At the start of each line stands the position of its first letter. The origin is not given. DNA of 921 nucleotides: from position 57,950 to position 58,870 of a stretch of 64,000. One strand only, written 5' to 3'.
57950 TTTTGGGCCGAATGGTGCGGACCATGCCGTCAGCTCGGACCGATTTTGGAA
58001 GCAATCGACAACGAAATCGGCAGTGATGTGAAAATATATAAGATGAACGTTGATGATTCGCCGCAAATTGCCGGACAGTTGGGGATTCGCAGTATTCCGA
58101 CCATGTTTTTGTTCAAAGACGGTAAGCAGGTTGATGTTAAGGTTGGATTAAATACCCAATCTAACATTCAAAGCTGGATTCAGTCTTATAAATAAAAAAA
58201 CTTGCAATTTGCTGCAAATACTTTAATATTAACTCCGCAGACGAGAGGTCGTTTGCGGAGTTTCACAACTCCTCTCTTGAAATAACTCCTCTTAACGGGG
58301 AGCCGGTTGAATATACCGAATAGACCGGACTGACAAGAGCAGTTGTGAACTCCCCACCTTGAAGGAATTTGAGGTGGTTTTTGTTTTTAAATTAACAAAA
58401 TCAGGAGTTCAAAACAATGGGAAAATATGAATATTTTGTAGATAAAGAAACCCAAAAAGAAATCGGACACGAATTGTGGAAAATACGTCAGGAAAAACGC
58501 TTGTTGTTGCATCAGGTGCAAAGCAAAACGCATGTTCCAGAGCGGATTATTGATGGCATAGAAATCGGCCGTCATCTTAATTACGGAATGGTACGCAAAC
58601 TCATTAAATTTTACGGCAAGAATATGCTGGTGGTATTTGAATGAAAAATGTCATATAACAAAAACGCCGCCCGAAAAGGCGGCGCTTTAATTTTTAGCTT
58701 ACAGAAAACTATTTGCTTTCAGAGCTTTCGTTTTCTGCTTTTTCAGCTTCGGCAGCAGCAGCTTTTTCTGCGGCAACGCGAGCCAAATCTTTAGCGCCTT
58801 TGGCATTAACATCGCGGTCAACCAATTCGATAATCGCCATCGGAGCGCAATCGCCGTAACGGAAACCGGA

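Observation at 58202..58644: Second copy of the structured RNA-HTH module, downstream of trxA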

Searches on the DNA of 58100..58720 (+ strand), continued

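Call 62: search_with_rna_model(model_id=R1, sources=[L092, L093, L094, L095, L096, L097], max_evalue=1, show_alignments=3)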
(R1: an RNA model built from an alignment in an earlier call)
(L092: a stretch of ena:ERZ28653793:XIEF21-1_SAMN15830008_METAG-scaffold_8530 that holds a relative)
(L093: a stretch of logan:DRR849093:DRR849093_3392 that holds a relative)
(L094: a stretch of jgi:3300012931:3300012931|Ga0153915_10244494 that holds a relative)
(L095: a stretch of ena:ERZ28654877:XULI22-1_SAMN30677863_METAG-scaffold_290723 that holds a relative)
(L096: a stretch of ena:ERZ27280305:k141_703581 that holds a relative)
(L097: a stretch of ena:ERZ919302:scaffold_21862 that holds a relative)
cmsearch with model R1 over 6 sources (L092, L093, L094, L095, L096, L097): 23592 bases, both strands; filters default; matches with E-value up to 1: 4.
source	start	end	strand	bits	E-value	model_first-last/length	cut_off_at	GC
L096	2246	2410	+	158.8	1.9e-46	1-166/166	no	0.43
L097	2246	2410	+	158.8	1.9e-46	1-166/166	no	0.43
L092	2319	2484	+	142.6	1.5e-41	1-166/166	no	0.45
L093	2313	2484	+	137.9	3.8e-40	1-166/166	no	0.42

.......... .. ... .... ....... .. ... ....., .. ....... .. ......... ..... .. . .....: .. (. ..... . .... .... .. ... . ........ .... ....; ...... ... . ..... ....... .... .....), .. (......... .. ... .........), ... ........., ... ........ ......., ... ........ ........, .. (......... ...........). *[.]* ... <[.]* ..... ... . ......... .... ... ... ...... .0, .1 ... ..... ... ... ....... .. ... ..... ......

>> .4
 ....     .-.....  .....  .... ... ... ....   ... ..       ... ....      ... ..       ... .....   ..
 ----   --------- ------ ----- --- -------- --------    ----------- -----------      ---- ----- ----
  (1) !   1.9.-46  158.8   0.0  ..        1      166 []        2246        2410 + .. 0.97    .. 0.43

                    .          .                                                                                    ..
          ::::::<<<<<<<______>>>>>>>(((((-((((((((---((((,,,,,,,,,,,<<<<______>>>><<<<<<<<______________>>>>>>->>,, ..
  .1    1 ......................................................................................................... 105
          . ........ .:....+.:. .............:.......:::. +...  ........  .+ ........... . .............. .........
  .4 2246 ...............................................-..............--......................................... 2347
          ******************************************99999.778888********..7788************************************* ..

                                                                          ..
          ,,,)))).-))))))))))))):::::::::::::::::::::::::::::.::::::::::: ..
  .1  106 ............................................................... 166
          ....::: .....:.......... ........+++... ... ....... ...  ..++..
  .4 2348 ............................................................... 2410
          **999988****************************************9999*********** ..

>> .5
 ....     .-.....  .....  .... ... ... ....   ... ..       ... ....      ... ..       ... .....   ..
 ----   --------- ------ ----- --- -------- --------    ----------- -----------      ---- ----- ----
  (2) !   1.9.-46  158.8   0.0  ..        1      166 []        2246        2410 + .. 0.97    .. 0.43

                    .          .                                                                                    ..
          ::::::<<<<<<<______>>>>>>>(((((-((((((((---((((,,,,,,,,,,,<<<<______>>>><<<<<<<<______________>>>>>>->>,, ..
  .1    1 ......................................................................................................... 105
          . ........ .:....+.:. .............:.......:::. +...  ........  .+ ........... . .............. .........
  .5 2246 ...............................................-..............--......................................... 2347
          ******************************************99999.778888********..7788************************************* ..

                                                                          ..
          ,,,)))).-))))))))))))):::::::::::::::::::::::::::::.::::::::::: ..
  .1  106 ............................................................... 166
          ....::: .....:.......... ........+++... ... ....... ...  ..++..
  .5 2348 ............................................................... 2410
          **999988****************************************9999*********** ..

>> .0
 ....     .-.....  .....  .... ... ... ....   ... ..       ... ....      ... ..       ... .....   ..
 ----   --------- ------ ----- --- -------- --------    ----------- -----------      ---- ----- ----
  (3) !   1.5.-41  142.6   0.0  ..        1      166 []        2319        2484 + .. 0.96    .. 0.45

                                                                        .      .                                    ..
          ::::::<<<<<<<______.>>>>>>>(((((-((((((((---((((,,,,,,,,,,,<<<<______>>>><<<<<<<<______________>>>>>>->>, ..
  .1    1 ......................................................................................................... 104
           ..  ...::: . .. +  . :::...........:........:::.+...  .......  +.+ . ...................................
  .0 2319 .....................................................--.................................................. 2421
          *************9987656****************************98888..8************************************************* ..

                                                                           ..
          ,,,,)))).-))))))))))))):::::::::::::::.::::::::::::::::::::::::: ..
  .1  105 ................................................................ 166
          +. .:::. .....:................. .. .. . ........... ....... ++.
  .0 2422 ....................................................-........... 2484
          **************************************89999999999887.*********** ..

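Call 66: search_with_rna_model(model_id=R1, sources=[L098], max_evalue=1)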
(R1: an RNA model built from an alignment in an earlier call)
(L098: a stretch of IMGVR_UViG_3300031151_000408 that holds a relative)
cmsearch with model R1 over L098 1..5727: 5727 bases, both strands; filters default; matches with E-value up to 1: 1.
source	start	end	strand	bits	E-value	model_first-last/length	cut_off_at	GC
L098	2350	2378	+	10.8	0.019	74-102/166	no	0.28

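Call 67: search_dna_similar(query=window:58200-58650:+, collection=plasmids, mode=distant, max_rows=10)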
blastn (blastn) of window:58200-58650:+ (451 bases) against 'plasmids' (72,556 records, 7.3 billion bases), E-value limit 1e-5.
No match.
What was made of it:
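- Tried and rejected: No plasmid match (call 67).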

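Call 68: search_dna_similar(query=window:58200-58650:+, collection=phages, mode=distant, max_rows=10)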
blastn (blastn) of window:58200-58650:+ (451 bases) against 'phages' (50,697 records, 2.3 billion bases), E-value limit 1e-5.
Records with a match: 1; places in all: 1; records where one place covers at least 80% of the query: 0.
Best place of each record, by identity: 60-80% 1.
By first word of the organism name: Bacteriophage 1.
By host as written in the record: - 1.
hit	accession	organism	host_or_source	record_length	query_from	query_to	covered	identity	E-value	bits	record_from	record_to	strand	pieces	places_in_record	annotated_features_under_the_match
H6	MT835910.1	Bacteriophage sp.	human fecal samples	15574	22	162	31%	68.8%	6e-6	57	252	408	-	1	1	record has no annotation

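Call 69: get_annotated_region(hit=H6, flank=3000)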
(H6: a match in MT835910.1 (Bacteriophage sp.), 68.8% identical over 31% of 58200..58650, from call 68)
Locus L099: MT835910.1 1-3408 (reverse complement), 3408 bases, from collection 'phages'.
description: UNVERIFIED: Bacteriophage sp. clone scaffold_933 genomic sequence.
organism: Bacteriophage sp. (NCBI taxid 38018)
taxonomy: Viruses
host: -; source: human fecal samples; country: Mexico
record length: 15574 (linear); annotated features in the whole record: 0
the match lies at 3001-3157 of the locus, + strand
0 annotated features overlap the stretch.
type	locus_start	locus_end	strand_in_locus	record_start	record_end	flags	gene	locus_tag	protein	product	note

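Call 70: search_with_rna_model(model_id=R1, sources=[L099], max_evalue=1, show_alignments=1)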
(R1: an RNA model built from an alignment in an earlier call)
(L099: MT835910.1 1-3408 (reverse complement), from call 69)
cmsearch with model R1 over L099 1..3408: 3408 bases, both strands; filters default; matches with E-value up to 1: 3.
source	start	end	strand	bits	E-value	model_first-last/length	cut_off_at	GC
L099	3011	3190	+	82.8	2.2e-24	1-166/166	no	0.51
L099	3266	3408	+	72.2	3.5e-21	1-125/166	3'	0.5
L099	2654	2830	+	32.5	3.2e-09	1-166/166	no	0.49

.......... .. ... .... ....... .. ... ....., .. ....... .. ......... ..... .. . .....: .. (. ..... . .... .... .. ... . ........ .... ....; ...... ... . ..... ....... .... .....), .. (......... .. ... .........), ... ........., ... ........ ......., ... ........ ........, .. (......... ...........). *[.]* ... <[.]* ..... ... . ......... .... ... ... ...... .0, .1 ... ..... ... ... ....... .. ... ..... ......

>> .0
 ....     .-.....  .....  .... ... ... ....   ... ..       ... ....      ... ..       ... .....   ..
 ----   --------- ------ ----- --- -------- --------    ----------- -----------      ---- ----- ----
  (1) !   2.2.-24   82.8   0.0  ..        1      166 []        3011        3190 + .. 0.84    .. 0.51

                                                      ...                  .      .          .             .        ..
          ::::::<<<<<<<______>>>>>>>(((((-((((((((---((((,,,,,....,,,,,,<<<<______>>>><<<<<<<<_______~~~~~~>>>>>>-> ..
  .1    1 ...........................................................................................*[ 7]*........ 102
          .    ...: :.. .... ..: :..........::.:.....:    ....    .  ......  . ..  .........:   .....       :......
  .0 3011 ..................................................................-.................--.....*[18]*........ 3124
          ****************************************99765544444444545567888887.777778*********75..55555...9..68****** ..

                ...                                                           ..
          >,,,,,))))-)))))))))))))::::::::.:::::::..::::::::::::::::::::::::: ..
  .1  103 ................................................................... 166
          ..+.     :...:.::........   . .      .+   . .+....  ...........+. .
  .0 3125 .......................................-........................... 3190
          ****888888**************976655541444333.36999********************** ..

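Call 74: search_rna_families(sources=[L100, L099, L102, L167], threshold=evalue, max_evalue=0.1)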
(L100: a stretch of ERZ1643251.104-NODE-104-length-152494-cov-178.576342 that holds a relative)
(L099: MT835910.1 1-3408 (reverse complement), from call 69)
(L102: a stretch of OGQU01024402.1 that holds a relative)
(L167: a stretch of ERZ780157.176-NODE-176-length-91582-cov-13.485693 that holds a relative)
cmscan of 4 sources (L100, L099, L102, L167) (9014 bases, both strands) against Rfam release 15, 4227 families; matches with E-value up to 0.1: 0.
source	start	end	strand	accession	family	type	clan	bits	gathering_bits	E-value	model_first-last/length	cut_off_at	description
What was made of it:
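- On Any Rfam 15 family: No hits at E up to 0.1 in four gut-variant loci (call 74).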
